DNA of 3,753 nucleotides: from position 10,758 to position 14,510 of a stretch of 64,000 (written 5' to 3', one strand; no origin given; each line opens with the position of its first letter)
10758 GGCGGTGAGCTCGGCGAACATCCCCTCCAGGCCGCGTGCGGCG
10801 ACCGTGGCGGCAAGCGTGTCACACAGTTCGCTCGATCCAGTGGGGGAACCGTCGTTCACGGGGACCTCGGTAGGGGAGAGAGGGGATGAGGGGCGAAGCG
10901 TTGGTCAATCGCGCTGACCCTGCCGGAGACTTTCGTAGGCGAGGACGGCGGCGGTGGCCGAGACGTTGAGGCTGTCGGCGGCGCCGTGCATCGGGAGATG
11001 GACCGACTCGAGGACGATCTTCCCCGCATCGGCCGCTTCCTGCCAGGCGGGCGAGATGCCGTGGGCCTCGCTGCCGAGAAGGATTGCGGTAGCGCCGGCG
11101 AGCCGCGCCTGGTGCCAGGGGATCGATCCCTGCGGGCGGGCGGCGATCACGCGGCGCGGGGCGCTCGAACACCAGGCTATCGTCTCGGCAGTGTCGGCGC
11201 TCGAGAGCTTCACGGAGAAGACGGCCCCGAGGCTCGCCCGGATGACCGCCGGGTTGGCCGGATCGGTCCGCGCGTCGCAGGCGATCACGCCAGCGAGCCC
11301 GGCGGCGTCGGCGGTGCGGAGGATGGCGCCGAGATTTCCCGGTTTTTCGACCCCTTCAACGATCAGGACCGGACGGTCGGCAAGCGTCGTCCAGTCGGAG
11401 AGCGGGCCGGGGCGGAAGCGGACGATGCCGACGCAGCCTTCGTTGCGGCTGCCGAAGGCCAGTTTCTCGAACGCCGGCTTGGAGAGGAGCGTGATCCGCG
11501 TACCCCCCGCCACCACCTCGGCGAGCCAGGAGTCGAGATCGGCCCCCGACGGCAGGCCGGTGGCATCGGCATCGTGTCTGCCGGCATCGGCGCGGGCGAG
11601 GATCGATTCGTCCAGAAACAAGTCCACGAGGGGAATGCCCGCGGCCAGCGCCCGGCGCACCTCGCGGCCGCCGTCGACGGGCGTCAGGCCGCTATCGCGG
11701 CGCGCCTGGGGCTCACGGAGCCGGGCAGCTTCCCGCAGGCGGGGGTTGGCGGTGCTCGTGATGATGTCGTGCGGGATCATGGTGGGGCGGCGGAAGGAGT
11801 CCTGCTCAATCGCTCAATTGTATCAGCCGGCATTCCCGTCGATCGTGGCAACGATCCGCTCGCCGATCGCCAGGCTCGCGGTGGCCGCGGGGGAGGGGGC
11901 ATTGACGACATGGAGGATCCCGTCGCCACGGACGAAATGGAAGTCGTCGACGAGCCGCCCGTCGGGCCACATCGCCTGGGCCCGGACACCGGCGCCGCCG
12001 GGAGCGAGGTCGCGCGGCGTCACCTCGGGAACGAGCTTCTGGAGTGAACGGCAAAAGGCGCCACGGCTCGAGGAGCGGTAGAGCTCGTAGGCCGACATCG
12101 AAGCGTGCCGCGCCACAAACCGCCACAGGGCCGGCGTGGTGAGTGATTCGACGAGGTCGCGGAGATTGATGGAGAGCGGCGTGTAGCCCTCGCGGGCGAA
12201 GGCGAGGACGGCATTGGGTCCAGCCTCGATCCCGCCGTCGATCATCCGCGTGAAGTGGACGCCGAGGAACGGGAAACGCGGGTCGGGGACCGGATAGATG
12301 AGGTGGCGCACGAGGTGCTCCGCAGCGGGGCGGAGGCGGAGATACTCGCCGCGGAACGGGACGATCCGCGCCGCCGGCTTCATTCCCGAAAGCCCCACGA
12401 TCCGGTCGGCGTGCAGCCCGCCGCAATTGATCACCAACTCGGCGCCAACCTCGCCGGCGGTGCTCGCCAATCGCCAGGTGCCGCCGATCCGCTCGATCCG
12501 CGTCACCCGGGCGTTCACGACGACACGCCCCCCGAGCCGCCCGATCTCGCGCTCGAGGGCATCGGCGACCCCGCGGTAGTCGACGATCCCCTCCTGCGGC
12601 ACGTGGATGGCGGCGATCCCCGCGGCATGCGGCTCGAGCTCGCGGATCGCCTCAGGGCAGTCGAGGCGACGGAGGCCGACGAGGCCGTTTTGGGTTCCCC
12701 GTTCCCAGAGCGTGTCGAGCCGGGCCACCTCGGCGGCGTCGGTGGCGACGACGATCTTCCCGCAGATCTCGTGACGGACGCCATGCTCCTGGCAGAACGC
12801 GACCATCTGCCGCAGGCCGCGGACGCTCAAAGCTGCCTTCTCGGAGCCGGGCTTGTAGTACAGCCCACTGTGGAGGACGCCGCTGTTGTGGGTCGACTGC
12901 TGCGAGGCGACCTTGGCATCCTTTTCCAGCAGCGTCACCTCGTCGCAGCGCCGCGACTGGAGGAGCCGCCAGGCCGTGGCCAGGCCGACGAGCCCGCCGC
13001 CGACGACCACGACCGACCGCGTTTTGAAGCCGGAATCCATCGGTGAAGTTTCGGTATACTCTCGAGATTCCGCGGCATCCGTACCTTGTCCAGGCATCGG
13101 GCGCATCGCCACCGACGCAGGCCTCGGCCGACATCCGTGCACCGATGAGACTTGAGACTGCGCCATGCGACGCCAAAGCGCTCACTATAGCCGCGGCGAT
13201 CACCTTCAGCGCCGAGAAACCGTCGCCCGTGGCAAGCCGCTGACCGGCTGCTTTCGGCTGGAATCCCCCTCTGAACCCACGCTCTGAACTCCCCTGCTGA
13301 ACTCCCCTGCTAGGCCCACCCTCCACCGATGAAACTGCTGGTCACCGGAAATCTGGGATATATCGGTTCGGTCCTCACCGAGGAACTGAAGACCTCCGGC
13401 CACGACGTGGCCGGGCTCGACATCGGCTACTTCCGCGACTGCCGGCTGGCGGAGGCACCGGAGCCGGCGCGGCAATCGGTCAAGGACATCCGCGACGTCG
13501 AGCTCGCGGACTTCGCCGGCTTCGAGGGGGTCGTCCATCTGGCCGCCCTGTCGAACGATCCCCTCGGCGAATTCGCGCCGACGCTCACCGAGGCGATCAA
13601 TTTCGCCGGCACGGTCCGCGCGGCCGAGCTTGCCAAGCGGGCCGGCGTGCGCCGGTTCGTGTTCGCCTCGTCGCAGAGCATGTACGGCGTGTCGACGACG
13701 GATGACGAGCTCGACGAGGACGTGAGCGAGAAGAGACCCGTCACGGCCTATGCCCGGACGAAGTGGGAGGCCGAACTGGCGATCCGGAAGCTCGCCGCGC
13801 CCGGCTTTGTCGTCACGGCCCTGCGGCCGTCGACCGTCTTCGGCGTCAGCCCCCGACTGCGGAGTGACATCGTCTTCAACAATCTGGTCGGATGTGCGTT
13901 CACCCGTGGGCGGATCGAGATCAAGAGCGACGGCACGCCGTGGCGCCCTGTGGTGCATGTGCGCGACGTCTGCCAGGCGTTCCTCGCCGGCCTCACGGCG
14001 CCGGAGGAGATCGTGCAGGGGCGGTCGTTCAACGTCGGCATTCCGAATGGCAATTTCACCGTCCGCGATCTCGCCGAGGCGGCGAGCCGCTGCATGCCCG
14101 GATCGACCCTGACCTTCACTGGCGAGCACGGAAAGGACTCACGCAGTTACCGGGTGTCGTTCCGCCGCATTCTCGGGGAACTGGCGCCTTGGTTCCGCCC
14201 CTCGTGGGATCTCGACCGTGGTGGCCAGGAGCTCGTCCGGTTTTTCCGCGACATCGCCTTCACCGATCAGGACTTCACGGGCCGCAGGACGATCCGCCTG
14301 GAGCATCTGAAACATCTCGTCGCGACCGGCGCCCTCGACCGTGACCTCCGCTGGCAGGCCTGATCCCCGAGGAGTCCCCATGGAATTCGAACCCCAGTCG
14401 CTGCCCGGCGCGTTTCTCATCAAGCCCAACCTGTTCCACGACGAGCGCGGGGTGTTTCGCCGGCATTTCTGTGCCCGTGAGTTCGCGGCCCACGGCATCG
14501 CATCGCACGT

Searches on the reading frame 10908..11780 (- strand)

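Call 68: search_protein_families(library=pfam, proteins=[window:10908-11780:-], max_evalue=0.00001)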
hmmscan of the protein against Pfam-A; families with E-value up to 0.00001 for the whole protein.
window:10908-11780:- (291 aa): 1 family
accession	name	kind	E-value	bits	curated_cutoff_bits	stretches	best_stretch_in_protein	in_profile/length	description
PF00588.24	SpoU_methylase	-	1.5e-28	100.1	29.7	1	138-282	3-142/142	SpoU rRNA Methylase family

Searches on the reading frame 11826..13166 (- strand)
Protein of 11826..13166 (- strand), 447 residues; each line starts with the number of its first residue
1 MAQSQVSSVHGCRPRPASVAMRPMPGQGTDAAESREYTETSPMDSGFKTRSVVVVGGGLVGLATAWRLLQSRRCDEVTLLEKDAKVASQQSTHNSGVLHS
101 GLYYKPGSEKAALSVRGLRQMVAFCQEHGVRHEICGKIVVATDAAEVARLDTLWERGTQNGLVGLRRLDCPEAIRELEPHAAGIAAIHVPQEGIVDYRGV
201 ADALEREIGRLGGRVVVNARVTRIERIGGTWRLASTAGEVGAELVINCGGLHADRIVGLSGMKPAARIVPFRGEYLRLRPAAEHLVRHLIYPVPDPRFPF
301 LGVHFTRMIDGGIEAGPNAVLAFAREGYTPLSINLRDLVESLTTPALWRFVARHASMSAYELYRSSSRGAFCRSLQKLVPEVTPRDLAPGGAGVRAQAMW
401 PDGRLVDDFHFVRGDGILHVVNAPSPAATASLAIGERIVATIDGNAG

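Call 68: search_protein_families(library=pfam, proteins=[window:11826-13166:-], max_evalue=0.00001)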
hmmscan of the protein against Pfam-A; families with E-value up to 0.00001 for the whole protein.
window:11826-13166:- (447 aa): 2 families
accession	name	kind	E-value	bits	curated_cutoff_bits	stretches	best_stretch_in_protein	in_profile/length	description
PF01266.30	DAO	-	2.7e-59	201.9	27.9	1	52-439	2-351/353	FAD dependent oxidoreductase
PF07992.20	Pyr_redox_2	-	2.1e-06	27.8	26.1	0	19-87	114-178/291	Pyridine nucleotide-disulphide oxidoreductase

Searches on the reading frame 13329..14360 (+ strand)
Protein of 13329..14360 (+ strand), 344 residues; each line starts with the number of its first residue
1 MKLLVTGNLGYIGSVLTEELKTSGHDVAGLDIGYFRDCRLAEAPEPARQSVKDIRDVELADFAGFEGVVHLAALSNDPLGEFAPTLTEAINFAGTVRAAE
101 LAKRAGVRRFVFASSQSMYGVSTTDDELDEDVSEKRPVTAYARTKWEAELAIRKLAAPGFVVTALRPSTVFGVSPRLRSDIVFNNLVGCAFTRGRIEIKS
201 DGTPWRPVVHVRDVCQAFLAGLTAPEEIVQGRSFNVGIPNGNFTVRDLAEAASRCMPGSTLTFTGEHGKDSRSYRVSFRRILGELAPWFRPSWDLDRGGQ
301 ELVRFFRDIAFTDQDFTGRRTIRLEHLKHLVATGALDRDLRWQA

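Call 68: search_protein_families(library=pfam, proteins=[window:13329-14360:+], max_evalue=0.00001)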
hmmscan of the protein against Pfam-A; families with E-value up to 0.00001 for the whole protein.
window:13329-14360:+ (344 aa): 5 families
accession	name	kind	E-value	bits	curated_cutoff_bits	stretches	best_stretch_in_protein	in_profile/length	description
PF01370.27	Epimerase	-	7.4e-41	140.6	20.9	1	4-237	2-240/240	NAD dependent epimerase/dehydratase family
PF16363.11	GDP_Man_Dehyd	-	1.2e-13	51.7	27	1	4-226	1-241/332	GDP-mannose 4,6 dehydratase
PF04321.23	RmlD_sub_bind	-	7.7e-13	48.6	27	1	1-175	1-156/287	RmlD substrate binding domain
PF01073.25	3Beta_HSD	-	2.5e-11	43.6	22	1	4-176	1-187/280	3-beta hydroxysteroid dehydrogenase/isomerase family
PF07993.18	NAD_binding_4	-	6.8e-09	35.7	20.1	1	88-175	109-211/258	Male sterility protein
